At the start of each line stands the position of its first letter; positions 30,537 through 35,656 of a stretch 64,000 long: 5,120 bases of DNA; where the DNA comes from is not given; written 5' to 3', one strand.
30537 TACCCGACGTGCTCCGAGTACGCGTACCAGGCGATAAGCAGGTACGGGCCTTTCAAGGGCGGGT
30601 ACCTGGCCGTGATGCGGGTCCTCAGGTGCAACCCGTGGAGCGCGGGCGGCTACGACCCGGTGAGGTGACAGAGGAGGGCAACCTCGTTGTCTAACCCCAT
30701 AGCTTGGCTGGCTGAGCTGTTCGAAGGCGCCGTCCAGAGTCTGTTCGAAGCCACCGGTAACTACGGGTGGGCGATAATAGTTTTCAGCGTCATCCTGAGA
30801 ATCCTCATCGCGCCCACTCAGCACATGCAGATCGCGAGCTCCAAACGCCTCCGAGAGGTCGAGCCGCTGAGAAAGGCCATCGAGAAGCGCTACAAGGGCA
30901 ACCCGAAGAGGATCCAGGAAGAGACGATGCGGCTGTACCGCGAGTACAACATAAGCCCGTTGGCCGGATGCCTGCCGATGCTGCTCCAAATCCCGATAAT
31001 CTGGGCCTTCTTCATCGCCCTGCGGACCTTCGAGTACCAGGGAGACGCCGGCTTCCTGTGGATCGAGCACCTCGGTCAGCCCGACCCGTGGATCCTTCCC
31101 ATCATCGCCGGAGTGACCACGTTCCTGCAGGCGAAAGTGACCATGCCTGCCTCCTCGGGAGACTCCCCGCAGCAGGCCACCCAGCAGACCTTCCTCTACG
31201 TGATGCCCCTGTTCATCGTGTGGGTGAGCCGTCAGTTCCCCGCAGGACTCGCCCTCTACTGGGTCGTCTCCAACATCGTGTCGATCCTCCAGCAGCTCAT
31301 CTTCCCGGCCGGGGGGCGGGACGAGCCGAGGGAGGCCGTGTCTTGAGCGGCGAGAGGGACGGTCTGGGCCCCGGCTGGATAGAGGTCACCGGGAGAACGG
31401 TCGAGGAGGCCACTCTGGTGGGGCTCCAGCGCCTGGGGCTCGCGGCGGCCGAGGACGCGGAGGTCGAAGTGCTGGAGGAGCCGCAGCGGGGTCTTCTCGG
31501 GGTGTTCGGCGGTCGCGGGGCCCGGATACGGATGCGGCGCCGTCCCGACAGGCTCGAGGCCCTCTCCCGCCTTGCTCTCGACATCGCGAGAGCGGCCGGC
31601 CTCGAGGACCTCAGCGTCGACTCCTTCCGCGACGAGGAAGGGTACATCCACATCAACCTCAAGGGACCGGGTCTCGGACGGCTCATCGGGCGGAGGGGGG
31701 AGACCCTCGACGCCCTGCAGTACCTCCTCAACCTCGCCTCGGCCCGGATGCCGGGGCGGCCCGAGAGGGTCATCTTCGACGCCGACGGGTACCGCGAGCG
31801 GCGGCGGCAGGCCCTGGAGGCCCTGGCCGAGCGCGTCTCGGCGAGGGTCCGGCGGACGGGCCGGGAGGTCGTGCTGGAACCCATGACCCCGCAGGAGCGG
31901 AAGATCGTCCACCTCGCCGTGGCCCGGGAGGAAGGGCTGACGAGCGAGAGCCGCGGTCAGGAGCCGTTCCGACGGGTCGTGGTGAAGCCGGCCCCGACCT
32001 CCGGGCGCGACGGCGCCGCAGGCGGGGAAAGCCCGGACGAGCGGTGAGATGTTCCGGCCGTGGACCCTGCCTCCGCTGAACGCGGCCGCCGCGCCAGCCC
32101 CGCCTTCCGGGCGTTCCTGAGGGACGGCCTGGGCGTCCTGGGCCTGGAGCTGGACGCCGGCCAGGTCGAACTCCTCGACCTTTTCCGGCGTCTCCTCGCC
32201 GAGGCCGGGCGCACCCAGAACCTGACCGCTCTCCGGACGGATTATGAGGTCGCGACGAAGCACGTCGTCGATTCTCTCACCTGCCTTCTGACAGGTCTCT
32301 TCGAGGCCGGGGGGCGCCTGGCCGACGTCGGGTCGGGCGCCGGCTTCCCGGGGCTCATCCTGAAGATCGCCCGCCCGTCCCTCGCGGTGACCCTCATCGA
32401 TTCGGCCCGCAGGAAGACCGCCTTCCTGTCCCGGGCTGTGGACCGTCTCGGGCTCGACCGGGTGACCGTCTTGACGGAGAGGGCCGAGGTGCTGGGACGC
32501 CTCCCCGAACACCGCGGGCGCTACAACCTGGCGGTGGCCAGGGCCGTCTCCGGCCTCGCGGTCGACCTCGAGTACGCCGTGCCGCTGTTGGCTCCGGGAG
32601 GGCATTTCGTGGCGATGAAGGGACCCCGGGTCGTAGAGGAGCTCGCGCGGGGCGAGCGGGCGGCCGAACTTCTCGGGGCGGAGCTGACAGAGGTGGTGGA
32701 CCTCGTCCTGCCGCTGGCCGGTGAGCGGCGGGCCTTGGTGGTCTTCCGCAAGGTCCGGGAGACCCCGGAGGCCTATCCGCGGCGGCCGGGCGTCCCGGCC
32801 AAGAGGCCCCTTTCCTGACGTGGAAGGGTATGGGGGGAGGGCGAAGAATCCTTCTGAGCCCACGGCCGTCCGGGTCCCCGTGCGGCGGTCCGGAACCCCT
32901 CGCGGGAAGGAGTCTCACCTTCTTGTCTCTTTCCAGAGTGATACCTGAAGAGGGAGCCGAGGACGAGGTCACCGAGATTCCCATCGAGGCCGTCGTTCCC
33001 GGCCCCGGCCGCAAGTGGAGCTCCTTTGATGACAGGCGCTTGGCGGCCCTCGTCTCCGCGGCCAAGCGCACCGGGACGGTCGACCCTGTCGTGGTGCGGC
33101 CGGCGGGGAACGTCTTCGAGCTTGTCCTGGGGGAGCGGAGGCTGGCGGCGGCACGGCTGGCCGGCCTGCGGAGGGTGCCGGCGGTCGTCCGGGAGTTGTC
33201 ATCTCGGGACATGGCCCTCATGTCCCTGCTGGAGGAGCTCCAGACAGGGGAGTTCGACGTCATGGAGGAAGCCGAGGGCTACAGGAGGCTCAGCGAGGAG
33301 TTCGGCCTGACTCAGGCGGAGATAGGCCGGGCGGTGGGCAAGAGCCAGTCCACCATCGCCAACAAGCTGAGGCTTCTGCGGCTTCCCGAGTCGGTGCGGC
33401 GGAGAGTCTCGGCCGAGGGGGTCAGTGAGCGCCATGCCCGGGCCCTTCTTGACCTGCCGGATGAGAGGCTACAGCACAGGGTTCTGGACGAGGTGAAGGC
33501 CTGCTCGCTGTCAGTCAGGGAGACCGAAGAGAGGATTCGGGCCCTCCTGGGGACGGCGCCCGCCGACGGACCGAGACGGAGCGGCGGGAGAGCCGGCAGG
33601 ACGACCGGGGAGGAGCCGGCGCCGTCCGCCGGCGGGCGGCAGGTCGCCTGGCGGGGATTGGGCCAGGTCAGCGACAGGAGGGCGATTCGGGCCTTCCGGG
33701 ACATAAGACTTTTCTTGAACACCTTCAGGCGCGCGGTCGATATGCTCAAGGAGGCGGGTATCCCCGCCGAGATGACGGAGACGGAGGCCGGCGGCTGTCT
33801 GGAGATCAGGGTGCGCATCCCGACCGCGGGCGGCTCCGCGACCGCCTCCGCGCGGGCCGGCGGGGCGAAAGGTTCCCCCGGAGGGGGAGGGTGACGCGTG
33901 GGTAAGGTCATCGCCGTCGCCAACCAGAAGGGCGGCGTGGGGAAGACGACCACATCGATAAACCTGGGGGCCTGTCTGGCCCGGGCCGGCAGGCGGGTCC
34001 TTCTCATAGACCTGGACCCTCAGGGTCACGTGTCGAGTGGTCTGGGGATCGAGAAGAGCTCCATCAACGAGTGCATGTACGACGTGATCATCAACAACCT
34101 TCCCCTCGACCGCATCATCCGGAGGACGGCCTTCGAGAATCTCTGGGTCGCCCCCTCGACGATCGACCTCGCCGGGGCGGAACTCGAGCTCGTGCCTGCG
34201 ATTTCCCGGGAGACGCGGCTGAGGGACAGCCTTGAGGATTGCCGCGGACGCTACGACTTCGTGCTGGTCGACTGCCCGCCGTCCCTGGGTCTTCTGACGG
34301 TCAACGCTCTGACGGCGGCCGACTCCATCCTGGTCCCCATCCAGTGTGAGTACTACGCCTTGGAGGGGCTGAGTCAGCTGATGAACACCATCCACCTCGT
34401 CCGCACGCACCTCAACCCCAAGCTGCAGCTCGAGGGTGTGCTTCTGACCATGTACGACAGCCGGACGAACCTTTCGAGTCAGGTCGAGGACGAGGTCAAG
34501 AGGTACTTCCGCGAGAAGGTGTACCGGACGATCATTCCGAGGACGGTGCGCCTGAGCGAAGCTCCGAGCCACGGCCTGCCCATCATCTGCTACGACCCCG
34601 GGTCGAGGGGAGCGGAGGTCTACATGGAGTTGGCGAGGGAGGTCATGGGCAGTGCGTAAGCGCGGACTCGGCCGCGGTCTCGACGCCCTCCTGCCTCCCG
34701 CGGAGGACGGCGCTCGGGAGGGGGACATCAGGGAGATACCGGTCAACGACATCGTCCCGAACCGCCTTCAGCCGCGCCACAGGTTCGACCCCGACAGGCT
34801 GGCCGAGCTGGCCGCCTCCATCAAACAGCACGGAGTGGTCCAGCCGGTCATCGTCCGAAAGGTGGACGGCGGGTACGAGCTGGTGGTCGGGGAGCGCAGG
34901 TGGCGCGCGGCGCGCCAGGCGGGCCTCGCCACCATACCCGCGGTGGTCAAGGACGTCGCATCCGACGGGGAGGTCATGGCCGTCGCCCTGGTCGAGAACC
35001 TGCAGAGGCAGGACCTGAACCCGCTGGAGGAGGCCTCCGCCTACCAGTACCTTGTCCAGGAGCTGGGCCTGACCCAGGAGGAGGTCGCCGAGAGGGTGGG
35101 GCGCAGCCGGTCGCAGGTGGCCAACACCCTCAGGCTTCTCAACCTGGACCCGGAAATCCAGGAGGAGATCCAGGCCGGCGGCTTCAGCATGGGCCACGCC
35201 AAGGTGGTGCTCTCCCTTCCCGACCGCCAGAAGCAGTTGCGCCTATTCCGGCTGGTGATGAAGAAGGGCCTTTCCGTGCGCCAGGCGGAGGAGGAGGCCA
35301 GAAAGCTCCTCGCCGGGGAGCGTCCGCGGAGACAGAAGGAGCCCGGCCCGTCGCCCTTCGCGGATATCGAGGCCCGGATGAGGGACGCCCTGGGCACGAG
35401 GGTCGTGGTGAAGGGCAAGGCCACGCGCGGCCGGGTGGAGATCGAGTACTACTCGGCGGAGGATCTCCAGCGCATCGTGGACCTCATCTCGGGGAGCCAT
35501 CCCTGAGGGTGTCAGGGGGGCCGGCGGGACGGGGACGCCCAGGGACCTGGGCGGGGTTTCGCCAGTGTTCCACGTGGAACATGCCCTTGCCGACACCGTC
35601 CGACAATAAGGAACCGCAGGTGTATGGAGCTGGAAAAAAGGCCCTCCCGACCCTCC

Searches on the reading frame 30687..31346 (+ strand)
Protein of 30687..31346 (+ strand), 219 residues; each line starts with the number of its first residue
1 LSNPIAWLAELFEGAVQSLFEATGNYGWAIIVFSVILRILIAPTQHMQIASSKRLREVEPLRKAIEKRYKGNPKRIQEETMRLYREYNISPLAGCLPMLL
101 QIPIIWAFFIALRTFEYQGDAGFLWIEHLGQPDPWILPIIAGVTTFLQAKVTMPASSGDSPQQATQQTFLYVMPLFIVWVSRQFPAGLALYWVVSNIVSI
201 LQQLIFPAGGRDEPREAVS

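Call 77: search_protein_families(library=pfam, proteins=[window:30687-31346:+], max_evalue=0.00001)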
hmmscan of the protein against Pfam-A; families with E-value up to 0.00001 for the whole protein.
window:30687-31346:+ (219 aa): 1 family
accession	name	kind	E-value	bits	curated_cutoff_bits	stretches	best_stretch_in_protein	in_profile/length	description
PF02096.25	60KD_IMP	-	7.2e-54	182.6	35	1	26-206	1-161/163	60Kd inner membrane protein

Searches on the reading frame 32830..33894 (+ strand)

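Call 77: search_protein_families(library=pfam, proteins=[window:32830-33894:+], max_evalue=0.00001)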
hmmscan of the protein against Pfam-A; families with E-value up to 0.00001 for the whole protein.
window:32830-33894:+ (354 aa): 2 families
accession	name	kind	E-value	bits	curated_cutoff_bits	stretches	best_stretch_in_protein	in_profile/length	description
PF17762.8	HTH_ParB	-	2.6e-32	111.4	22.6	1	143-239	4-100/102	ParB HTH domain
PF02195.25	ParB_N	-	8.2e-20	71.1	26.3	1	46-138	2-95/95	ParB N-terminal domain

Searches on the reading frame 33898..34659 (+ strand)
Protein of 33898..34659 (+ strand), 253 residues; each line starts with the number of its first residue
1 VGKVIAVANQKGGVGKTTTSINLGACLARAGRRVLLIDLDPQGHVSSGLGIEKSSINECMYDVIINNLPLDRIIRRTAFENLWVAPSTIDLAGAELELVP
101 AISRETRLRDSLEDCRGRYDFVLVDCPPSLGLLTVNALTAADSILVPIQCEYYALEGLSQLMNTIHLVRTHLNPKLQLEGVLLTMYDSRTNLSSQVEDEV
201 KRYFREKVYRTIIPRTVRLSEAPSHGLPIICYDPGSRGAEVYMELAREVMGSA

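Call 77: search_protein_families(library=pfam, proteins=[window:33898-34659:+], max_evalue=0.00001)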
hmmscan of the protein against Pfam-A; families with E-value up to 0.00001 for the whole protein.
window:33898-34659:+ (253 aa): 7 families
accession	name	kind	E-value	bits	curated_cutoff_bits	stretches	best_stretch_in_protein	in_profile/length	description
PF13614.12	AAA_31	-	7.8e-69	231.6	27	1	3-177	2-176/177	AAA domain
PF01656.29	CbiA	-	5.9e-31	107.5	25.4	1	5-229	1-125/125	CobQ/CobB/MinD/ParA nucleotide binding domain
PF09140.17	MipZ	-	3.5e-13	49.9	20.7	1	4-41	2-39/262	ATPase MipZ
PF10609.15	ParA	-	8.3e-11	42.2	27.1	1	3-53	4-55/246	NUBPL iron-transfer P-loop NTPase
PF06564.18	CBP_BcsQ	-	1.4e-10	41.5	21.3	0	4-42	3-41/234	Cellulose biosynthesis protein BcsQ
PF00142.24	Fer4_NifH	-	6.1e-09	36.2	25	1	10-44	7-41/271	4Fe-4S iron sulfur cluster binding proteins, NifH/frxC family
PF02374.21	ArsA_ATPase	-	1.3e-07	31.5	24.3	1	10-51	8-49/305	Anion-transporting ATPase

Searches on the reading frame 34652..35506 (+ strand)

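Call 77: search_protein_families(library=pfam, proteins=[window:34652-35506:+], max_evalue=0.00001)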
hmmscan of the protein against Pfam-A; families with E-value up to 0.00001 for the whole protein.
window:34652-35506:+ (284 aa): 4 families
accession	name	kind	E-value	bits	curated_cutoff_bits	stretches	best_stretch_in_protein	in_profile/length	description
PF17762.8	HTH_ParB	-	3e-37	127.3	22.6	1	120-219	1-100/102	ParB HTH domain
PF02195.25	ParB_N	-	8.6e-37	125.5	26.3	1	26-118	3-95/95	ParB N-terminal domain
PF01978.25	TrmB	-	9e-06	25.9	25.6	0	127-163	10-46/68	Sugar-specific transcriptional regulator TrmB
PF23552.2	ParB_C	-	9.9e-06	25.4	23.8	0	237-279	6-49/50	ParB dimerisation domain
